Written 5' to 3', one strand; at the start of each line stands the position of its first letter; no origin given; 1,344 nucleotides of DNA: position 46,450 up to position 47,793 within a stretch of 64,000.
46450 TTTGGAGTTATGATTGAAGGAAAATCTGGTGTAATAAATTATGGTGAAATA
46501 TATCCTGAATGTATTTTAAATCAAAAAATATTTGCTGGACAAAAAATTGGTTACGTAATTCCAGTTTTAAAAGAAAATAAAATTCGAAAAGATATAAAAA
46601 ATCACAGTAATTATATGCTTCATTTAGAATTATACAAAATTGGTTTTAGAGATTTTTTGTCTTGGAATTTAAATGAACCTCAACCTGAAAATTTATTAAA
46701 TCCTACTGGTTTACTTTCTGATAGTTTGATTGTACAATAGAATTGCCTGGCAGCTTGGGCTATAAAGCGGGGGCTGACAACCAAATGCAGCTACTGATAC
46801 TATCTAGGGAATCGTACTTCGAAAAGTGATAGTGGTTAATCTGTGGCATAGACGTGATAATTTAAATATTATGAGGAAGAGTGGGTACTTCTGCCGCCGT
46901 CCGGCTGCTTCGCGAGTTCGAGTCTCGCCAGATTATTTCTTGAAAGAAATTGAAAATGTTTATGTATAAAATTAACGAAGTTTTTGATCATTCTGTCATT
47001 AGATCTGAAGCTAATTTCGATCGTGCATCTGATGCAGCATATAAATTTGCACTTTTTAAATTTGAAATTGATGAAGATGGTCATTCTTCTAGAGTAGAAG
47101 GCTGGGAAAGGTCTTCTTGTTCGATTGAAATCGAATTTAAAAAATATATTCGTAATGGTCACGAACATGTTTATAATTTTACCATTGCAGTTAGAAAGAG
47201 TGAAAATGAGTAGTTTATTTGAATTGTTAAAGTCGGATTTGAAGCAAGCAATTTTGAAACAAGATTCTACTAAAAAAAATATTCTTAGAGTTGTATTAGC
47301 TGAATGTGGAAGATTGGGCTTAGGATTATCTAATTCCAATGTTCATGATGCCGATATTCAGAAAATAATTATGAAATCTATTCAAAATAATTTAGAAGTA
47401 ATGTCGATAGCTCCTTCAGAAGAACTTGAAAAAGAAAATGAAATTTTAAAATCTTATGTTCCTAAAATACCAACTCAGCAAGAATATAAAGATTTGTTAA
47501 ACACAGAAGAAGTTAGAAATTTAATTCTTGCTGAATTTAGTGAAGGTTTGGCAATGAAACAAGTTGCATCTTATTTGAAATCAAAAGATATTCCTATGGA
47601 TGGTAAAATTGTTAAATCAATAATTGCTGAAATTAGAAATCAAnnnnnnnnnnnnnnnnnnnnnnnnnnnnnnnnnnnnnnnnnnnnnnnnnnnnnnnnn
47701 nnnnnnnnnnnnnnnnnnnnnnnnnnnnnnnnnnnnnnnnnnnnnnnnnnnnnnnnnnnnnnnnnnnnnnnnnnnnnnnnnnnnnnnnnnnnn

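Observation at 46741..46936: GC-rich structured RNA candidate with a tRNA-like 3' domain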

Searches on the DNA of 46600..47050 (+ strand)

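Call 4: search_rna_families(source=window, start=46600, end=47050, threshold=evalue, max_evalue=10, show_alignments=6)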
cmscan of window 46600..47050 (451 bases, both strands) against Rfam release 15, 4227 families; matches with E-value up to 10: 4.
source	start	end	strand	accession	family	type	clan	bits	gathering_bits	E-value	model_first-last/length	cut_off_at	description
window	46635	46719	+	RF00537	snoMe28S-Am2634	Gene; snRNA; snoRNA; CD-box;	-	23.1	50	0.17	1-97/97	no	Small nucleolar RNA Me28S-Am2634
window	46636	46716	+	RF01883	TUG1_2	Gene; lncRNA;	-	16.3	90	3.9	1-89/89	no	Taurine upregulated gene 1 conserved region 2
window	46625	46807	+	RF01295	SCARNA7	Gene; snRNA; snoRNA; scaRNA;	-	13.4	65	0.33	1-330/330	no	Small Cajal body-specific RNA 7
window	46773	46791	+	RF01834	fiv_FSE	Cis-reg; frameshift_element;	-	12.3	53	4.9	1-35/35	no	ribosomal frameshift site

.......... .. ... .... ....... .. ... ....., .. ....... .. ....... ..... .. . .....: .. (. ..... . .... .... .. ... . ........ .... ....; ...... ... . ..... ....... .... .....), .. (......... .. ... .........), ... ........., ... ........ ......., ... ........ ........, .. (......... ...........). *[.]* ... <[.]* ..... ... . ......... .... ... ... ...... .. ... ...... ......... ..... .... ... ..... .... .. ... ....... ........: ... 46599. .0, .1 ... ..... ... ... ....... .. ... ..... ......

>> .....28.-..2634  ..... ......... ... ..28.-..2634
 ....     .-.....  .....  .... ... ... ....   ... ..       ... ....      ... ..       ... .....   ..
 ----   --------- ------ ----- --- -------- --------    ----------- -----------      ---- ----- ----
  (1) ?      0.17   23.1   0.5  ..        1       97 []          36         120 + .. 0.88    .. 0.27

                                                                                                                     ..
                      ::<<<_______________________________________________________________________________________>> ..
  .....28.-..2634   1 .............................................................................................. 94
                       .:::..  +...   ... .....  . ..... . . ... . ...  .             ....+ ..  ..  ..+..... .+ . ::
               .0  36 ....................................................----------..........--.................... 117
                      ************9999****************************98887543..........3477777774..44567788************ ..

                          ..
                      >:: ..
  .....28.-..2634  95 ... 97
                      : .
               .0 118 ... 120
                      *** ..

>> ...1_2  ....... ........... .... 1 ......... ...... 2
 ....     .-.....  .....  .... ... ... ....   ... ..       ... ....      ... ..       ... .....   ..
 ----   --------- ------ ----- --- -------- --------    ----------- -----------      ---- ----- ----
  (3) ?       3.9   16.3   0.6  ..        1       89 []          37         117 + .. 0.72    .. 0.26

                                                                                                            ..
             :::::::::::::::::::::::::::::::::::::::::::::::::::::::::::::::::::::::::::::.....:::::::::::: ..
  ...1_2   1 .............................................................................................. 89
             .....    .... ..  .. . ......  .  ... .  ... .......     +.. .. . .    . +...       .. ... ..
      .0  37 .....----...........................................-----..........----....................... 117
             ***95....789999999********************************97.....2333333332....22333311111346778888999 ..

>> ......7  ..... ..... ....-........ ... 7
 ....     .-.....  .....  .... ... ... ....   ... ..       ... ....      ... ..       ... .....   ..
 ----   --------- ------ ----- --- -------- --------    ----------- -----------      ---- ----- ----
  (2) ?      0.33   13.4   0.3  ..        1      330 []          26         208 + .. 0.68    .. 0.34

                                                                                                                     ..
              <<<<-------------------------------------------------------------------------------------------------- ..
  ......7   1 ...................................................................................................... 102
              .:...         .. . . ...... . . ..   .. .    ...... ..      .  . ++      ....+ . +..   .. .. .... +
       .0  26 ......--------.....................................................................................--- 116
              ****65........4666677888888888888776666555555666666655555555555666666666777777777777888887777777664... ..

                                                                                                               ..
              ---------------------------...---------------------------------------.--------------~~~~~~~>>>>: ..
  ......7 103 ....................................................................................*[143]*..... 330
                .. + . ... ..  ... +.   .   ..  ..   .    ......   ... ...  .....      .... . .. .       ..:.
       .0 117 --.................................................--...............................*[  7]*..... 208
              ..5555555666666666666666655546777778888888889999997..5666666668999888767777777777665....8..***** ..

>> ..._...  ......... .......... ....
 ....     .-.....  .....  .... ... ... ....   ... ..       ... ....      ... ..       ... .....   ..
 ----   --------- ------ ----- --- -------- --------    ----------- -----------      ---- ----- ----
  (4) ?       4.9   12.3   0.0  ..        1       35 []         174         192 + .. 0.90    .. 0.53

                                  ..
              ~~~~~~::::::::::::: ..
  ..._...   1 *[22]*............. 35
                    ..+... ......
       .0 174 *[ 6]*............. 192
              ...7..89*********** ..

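Call 9: search_dna_similar(query=window:46700-46960:+, collection=phages, mode=distant, max_evalue=10)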
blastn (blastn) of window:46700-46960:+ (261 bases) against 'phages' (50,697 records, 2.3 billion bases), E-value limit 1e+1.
Records with a match: 117; places in all: 117; records where one place covers at least 80% of the query: 0.
Best place of each record, by identity: >=99% 2; 90-95% 101; 80-90% 14.
By first word of the organism name: Vibrio 101; Staphylococcus 12; Bacillus 2; Erwinia 1; Bacteriophage 1.
By host as written in the record: - 100; Staphylococcus sp. 3; Homo sapiens 2; Staphylococcus epidermidis C6869 2; Bacillus megaterium str. ATCC 43725 2; Staphylococcus epidermidis F12 1; Staphylococcus epidermidis I0515 1; Staphylococcus epidermidis 1; and 5 more.
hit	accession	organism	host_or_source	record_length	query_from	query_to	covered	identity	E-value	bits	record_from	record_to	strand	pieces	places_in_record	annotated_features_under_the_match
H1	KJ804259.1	Staphylococcus phage 6ec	Homo sapiens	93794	11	43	13%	84.8%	3e+0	38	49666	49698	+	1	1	terminator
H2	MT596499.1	Staphylococcus phage vB_SepS_BE02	Staphylococcus epidermidis F12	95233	11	43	13%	84.8%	3e+0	38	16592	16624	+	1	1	none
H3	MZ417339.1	Staphylococcus phage PG-2021_5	Staphylococcus epidermidis C6869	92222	11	43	13%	84.8%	3e+0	38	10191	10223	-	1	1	record has no annotation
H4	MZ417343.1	Staphylococcus phage PG-2021_74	Staphylococcus epidermidis I0515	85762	11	43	13%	84.8%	3e+0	38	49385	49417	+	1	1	record has no annotation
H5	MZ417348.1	Staphylococcus phage PG-2021_88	Staphylococcus epidermidis C6869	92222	11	43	13%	84.8%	3e+0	38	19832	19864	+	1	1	record has no annotation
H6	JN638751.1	Bacillus phage G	Bacillus megaterium str. ATCC 43725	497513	13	45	13%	84.8%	3e+0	38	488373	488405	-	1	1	681: gp681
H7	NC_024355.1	Staphylococcus phage 6ec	Homo sapiens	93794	11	43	13%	84.8%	3e+0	38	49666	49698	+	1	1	terminator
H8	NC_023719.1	Bacillus phage G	Bacillus megaterium str. ATCC 43725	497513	13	45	13%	84.8%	3e+0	38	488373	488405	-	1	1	681: virion structural protein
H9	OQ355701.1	Staphylococcus phage vB_SepS_BE22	Staphylococcus epidermidis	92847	11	43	13%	84.8%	3e+0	38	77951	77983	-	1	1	none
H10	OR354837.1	Staphylococcus phage S-CoN_Ph14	Staphylococcus sp.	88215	11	43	13%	84.8%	3e+0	38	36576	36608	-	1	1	none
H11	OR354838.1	Staphylococcus phage S-CoN_Ph15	Staphylococcus sp.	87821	11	43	13%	84.8%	3e+0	38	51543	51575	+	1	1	none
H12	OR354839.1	Staphylococcus phage S-CoN_Ph16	Staphylococcus sp.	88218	11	43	13%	84.8%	3e+0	38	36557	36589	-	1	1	none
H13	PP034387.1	Staphylococcus phage CF1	Staphylococcus epidermidis PJI isolate 1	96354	11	43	13%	84.8%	3e+0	38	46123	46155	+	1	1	none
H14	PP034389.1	Staphylococcus phage CF9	Staphylococcus epidermidis PJI isolate 9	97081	11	43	13%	84.8%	3e+0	38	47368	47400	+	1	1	none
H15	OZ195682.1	Vibrio phage D79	Seawater and oysters mix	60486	132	159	11%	92.9%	9e-1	39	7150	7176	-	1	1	hypothetical protein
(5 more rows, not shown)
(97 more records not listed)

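Call 46: search_rna_families(source=window, start=46860, end=46940, threshold=evalue, max_evalue=10, show_alignments=5)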
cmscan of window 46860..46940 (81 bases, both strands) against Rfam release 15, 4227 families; matches with E-value up to 10: 4.
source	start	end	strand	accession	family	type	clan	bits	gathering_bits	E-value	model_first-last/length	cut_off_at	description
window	46910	46940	+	RF02553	YrlA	Gene; sRNA;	-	11.4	69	5.8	29-61/114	3'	Y RNA-like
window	46911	46928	+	RF00023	tmRNA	Gene;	CL00001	9.5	47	0.015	346-363/374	no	transfer-messenger RNA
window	46872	46905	+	RF01880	Xist_exon1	Gene; lncRNA;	-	7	50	6.5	48-85/85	no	X-chromosome inactivation gene exon 1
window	46869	46940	+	RF02042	HOTTIP_3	Gene; lncRNA;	-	4.3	50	2.1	1-83/353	3'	HOXA transcript at the distal tip, conserved region 3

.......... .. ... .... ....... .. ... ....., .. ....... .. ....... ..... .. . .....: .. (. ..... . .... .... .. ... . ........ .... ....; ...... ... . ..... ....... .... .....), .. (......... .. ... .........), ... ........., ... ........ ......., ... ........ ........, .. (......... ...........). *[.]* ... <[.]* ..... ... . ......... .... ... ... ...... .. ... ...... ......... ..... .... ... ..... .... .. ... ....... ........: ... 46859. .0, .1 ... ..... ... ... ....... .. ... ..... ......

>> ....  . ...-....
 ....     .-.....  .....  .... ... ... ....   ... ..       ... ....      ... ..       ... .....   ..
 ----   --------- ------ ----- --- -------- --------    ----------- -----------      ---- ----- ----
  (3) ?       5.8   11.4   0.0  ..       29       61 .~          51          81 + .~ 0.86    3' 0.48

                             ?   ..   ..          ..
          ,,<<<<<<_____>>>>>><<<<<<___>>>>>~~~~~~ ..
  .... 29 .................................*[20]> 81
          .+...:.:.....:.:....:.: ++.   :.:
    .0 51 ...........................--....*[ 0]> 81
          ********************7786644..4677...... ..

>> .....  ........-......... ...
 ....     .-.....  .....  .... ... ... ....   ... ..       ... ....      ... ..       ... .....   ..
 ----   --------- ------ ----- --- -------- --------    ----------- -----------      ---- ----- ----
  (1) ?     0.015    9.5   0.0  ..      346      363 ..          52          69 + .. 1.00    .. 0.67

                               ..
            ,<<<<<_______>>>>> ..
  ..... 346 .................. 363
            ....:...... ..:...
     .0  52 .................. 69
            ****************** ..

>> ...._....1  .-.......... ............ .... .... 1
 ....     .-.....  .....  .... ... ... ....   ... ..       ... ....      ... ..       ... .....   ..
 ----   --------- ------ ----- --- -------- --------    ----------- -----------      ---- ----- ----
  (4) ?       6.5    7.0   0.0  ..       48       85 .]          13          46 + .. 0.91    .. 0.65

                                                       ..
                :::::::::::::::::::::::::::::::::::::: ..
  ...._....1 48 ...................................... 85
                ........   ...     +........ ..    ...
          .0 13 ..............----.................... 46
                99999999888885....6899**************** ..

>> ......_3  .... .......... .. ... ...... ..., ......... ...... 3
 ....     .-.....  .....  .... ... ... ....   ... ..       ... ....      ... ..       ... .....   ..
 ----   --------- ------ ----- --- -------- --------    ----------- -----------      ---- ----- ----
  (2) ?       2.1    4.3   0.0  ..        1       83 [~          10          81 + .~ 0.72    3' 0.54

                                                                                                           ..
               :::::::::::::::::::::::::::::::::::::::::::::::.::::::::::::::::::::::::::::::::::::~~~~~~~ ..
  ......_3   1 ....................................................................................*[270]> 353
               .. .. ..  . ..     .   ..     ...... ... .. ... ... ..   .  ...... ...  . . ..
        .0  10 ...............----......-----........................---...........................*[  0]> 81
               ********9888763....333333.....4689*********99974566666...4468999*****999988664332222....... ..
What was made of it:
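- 46912..46928 (+): T-arm: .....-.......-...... Rfam tmRNA and YrlA models match only this hairpin (call 46).
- On tmRNA (standard or permuted): Rfam gives 9.5 bits on the T-arm only (call 46).
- On YrlA (Y RNA-like): The score is 11.4 bits against a gathering score of 69, on the T-arm only (call 46).
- Closest known: YrlA / bacterial and phage Y RNA-like RNAs. Different: The Rfam score is 11.4 bits against a gathering score of 69, on the T-arm only (call 46).
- The T-arm matches the tmRNA model locally (call 46). None of the other Rfam families, which include the permuted and other variant tmRNA models, reached E<=10 (calls 4, 46).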

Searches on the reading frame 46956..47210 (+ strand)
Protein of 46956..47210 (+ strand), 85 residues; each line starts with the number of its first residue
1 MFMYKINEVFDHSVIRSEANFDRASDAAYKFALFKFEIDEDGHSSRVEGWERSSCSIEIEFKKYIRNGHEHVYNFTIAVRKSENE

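Call 45: search_protein_families(library=pfam, proteins=[window:46956-47210:+], max_evalue=0.01)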
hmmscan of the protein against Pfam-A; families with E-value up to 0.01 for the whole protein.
window:46956-47210:+ (85 aa): 0 families

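Call 68: find_encoding_contigs(protein=window:46956-47210:+, flank=1500, max_places=10)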
Protein window:46956-47210:+ (85 aa): 4 contigs read that carry it; 1 place shown.
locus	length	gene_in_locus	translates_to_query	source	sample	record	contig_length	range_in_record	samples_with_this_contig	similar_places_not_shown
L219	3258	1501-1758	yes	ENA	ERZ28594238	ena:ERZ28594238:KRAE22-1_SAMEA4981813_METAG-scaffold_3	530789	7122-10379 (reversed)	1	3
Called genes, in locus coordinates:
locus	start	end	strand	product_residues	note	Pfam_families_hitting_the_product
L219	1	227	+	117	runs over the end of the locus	-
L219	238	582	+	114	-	-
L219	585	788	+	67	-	-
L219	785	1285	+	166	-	PF01551:Peptidase_M23 (weak)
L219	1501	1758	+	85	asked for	-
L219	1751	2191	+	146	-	PF09424:YqeY (weak)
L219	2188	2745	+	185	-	PF22175:Ogg-HhH (weak)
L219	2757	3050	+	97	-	-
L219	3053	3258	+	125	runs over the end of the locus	PF01981:PTH2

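Call 104: search_protein_families(library=phrogs, proteins=[window:46956-47210:+], max_evalue=0.01)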
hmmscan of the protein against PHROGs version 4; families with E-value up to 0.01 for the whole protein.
window:46956-47210:+ (85 aa): 0 families

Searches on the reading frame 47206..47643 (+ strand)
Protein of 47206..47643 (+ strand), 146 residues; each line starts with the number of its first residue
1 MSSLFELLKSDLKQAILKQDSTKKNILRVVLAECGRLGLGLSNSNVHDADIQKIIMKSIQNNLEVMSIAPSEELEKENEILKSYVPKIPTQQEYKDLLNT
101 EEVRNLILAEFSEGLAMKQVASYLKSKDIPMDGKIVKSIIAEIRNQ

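Call 27: find_homologous_proteins(query=window:47206-47643:+, max_evalue=0.00001)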
Query window:47206-47643:+ (146 aa): 1 proteins with E <= 0.00001 among 67 candidates.
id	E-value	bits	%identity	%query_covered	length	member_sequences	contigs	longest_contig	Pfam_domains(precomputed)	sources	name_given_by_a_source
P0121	1.6e-81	289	98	100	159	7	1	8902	PF09424.16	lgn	-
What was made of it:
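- Tried and rejected: YqeY had no homologues (call 27).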

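Call 45: search_protein_families(library=pfam, proteins=[window:47206-47643:+], max_evalue=0.01)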
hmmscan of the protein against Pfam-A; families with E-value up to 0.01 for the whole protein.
window:47206-47643:+ (146 aa): 1 family
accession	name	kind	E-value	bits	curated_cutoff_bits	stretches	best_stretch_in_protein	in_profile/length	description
PF09424.15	YqeY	-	9.1e-07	29.5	27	1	7-140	3-139/143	Yqey-like protein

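Call 67: find_encoding_contigs(protein=P0121, flank=1500, max_places=10)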
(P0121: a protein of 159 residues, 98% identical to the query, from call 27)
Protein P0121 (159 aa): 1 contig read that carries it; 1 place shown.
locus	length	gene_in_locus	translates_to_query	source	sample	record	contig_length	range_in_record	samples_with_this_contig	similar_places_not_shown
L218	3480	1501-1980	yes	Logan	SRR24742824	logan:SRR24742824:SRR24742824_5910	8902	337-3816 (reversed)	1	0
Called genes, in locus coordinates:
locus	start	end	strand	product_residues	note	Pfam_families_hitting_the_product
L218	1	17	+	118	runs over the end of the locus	-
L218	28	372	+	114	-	-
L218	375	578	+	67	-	-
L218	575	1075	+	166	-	PF01551:Peptidase_M23 (faint)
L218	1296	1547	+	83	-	-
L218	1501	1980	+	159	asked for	PF09424:YqeY (weak)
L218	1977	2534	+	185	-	PF22175:Ogg-HhH (weak)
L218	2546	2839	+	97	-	-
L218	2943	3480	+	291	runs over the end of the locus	?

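Call 104: search_protein_families(library=phrogs, proteins=[window:47206-47643:+], max_evalue=0.01)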
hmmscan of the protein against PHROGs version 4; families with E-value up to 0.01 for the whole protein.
window:47206-47643:+ (146 aa): 1 family
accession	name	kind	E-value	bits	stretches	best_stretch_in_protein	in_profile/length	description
phrog_1460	-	DNA, RNA and nucleotide metabolism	9.8e-12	46.1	1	3-142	2-138/140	tRNA amidotransferase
